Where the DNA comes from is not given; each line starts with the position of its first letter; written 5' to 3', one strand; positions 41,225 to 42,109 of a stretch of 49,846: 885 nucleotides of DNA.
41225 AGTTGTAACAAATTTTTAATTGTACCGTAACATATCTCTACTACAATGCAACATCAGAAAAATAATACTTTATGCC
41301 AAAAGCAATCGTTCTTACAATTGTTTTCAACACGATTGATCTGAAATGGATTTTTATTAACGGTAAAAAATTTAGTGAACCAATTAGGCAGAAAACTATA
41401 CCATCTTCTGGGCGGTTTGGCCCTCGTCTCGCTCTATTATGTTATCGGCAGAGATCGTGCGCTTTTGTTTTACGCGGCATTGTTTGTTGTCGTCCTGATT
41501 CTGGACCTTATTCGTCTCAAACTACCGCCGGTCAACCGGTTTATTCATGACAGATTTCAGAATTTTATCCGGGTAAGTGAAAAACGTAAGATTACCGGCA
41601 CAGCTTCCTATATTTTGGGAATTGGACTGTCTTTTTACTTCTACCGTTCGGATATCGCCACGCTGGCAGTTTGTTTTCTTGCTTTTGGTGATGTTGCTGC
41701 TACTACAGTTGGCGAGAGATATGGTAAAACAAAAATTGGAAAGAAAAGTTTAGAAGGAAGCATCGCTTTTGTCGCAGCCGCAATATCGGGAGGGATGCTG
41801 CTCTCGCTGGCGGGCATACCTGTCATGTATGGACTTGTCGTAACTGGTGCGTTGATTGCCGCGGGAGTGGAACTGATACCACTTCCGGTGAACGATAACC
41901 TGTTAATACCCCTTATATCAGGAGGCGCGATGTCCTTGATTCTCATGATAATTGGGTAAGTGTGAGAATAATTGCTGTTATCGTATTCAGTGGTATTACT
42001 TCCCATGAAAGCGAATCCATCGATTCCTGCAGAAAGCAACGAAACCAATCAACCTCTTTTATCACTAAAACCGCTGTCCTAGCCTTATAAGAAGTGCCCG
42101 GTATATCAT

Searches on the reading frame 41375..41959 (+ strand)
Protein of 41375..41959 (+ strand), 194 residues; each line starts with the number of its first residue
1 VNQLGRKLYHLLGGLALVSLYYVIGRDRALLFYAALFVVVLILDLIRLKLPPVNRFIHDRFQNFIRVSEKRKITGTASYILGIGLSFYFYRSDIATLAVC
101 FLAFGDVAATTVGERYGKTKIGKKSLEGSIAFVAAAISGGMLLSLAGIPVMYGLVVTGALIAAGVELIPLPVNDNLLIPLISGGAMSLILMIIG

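Call 8: search_protein_families(library=pfam, proteins=[window:41375-41959:+])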
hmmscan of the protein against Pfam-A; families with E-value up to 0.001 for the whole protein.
window:41375-41959:+ (194 aa): 0 families

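Call 13: search_protein_families(library=ncbifam, proteins=[window:41375-41959:+])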
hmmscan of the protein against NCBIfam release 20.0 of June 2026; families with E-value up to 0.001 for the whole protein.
window:41375-41959:+ (194 aa): 1 family
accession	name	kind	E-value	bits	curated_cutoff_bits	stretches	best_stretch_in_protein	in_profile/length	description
NF006356.0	PRK08578.1-4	equivalog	0.00067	19.3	330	0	30-108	105-184/302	preprotein translocase subunit SecF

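Call 47: search_protein_families(library=pfam, proteins=[window:41375-41959:+], max_evalue=5)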
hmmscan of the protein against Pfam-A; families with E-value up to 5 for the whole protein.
window:41375-41959:+ (194 aa): 1 family
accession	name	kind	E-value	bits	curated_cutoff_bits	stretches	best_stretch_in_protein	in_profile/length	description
PF07168.17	Ureide_permease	-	0.026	13.8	27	1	32-98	243-308/359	Ureide permease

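Call 49: find_homologous_proteins(query=window:41375-41959:+, max_evalue=0.00001)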
Query window:41375-41959:+ (194 aa): 800 proteins with E <= 0.00001 among 6033 candidates; the best 120 are listed.
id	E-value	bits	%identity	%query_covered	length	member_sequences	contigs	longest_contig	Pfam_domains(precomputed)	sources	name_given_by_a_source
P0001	1.8e-114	398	100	100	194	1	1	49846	-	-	-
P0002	4.7e-114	397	99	100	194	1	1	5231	-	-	-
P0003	1.5e-111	388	97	100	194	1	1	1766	-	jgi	-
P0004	1.4e-97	343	81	100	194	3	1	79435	-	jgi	-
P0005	1.7e-90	320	76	100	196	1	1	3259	-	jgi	jgi:dolichol kinase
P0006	7.6e-88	311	77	97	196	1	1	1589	-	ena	-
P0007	7.7e-88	311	75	100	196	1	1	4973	-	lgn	-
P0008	2.5e-87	310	77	97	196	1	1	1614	-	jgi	-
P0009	2.5e-87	310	72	100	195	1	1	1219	-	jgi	jgi:dolichol kinase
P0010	6.6e-87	308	76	97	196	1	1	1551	-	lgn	-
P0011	6.7e-87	308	76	97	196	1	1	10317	-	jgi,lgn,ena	-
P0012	3.8e-86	306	76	97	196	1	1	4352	-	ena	-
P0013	4.3e-86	306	74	100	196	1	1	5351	-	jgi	jgi:dolichol kinase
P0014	6.3e-86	305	73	100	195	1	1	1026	-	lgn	-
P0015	1.0e-85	304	75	97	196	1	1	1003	-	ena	-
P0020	7.7e-85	301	74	97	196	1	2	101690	-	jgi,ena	jgi:dolichol kinase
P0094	7.2e-76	272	65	100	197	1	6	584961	-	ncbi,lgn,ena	ncbi:MAG: hypothetical protein AABZ15_10780 [Nitrospirota bacterium]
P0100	1.8e-75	271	67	100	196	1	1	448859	-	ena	-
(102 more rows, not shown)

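Call 50: find_encoding_contigs(protein=P0004, flank=10000, max_places=1)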
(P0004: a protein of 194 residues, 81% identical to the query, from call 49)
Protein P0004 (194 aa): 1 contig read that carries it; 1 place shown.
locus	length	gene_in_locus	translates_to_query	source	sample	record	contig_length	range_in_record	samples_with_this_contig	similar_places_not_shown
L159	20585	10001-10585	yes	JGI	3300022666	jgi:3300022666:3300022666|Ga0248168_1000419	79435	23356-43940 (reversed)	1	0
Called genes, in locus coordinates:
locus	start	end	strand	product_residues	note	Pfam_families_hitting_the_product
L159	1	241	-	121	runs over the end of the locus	PF00072:Response_reg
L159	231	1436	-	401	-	PF00571:CBS (faint), PF00512:HisKA, PF02518:HATPase_c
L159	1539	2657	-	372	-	PF00072:Response_reg, PF23198:PDE8A_N (faint), PF02518:HATPase_c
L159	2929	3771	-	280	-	PF02518:HATPase_c, PF13589:HATPase_c_3 (weak)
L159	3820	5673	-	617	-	PF19576:Acyltransf_2, PF01553:Acyltransferase (weak), PF13444:Acetyltransf_5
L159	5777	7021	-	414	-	PF13506:Glyco_transf_21, PF13641:Glyco_tranf_2_3, PF13632:Glyco_trans_2_3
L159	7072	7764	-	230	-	PF02811:PHP (weak)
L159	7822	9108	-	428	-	PF00232:Glyco_hydro_1, PF00150:Cellulase (faint)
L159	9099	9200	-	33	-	-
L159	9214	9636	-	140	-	PF06146:PsiE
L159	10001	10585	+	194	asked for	-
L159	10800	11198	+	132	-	-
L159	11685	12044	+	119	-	-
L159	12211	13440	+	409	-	PF04055:Radical_SAM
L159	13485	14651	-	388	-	PF00266:Aminotran_5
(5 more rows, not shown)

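Call 51: find_encoding_contigs(protein=P0020, flank=10000, max_places=1)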
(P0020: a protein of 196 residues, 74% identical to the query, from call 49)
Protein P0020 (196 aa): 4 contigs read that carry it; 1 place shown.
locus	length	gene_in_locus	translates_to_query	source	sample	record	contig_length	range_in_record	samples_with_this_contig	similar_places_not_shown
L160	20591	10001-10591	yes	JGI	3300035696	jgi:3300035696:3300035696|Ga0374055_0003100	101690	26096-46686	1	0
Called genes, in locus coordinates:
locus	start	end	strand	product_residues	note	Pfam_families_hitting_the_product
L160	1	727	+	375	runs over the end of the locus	PF00226:DnaJ, PF01556:DnaJ_C, PF00684:DnaJ_CXXCXGXG, PF27439:DnaJ_C_2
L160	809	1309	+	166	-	PF02915:Rubrerythrin, PF09537:DUF2383 (faint), PF13668:Ferritin_2 (faint)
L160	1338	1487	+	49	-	-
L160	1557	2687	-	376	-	PF04055:Radical_SAM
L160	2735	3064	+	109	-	-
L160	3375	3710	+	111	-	PF00871:Acetate_kinase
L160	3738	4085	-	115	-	PF11287:DUF3088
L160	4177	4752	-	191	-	PF13489:Methyltransf_23, PF13847:Methyltransf_31, PF08241:Methyltransf_11, PF08242:Methyltransf_12, PF13649:Methyltransf_25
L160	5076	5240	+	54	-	PF01058:Oxidored_q6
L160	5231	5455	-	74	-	-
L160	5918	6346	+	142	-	-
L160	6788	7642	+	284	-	PF01073:3Beta_HSD, PF01370:Epimerase, PF04321:RmlD_sub_bind, PF07993:NAD_binding_4, PF13460:NAD_binding_10 (weak), PF16363:GDP_Man_Dehyd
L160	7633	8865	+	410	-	PF00155:Aminotran_1_2, PF00266:Aminotran_5, PF01053:Cys_Met_Meta_PP (weak)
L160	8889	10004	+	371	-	PF00583:Acetyltransf_1 (faint)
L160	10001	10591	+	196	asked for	-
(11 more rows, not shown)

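Call 52: find_encoding_contigs(protein=P0094, flank=10000, max_places=1)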
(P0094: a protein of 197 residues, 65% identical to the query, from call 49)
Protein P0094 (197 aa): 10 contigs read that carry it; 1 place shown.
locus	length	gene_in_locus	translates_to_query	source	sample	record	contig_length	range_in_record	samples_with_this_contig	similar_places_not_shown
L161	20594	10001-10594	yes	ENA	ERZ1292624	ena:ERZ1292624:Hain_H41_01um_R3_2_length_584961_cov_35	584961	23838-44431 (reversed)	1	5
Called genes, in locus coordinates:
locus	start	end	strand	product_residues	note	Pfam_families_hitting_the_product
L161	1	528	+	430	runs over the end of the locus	PF02321:OEP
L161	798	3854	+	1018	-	PF00873:ACR_tran, PF03176:MMPL, PF02355:SecD_SecF_C (faint)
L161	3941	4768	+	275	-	PF02621:VitK2_biosynth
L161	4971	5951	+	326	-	PF01545:Cation_efflux, PF16916:ZT_dimer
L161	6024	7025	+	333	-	PF01073:3Beta_HSD, PF01370:Epimerase, PF02254:TrkA_N (weak), PF04321:RmlD_sub_bind, PF05368:NmrA, PF16363:GDP_Man_Dehyd, PF13460:NAD_binding_10, PF07993:NAD_binding_4, +2 more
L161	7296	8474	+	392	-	PF00155:Aminotran_1_2, PF00266:Aminotran_5, PF01053:Cys_Met_Meta_PP (weak)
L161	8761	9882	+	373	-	-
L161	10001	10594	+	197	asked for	-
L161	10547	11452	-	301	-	PF14378:PAP2_3, PF01569:PAP2, PF14360:PAP2_C (weak)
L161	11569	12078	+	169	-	PF06240:COXG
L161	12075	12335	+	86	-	-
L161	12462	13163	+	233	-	PF25975:CzcB_C (faint), PF25954:Beta-barrel_RND_2, PF25990:Beta-barrel_YknX (faint), PF25989:YknX_C (weak)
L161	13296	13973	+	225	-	PF00005:ABC_tran, PF02463:SMC_N (weak), PF13304:AAA_21 (faint)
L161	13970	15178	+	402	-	PF12704:MacB_PCD, PF02687:FtsX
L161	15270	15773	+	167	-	PF11127:YgaP-like_TM (weak)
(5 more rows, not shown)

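Call 53: find_encoding_contigs(protein=P0100, flank=10000, max_places=1)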
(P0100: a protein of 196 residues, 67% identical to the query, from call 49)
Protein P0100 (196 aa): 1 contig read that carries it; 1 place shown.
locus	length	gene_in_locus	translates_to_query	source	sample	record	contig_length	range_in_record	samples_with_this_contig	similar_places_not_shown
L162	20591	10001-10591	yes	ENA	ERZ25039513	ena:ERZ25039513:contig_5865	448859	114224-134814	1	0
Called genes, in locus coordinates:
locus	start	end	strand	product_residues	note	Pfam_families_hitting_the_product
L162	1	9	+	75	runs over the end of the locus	-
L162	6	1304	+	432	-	PF02321:OEP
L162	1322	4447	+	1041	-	PF00873:ACR_tran, PF03176:MMPL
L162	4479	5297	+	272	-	PF02621:VitK2_biosynth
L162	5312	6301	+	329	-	PF01545:Cation_efflux, PF16916:ZT_dimer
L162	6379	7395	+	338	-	PF05368:NmrA, PF01073:3Beta_HSD, PF01370:Epimerase, PF02254:TrkA_N (weak), PF04321:RmlD_sub_bind, PF13460:NAD_binding_10, PF16363:GDP_Man_Dehyd, PF07993:NAD_binding_4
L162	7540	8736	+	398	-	PF00155:Aminotran_1_2, PF00266:Aminotran_5 (weak)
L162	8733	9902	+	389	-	PF00583:Acetyltransf_1 (faint)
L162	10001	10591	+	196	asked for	-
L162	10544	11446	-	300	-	PF14378:PAP2_3, PF01569:PAP2, PF14360:PAP2_C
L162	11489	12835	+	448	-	PF02321:OEP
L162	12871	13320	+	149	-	PF06240:COXG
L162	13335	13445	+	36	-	-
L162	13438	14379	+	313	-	PF25917:BSH_RND, PF25973:BSH_CzcB (weak), PF25881:HH_YBHG (weak), PF25954:Beta-barrel_RND_2, PF25990:Beta-barrel_YknX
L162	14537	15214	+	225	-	PF00005:ABC_tran, PF02463:SMC_N (weak)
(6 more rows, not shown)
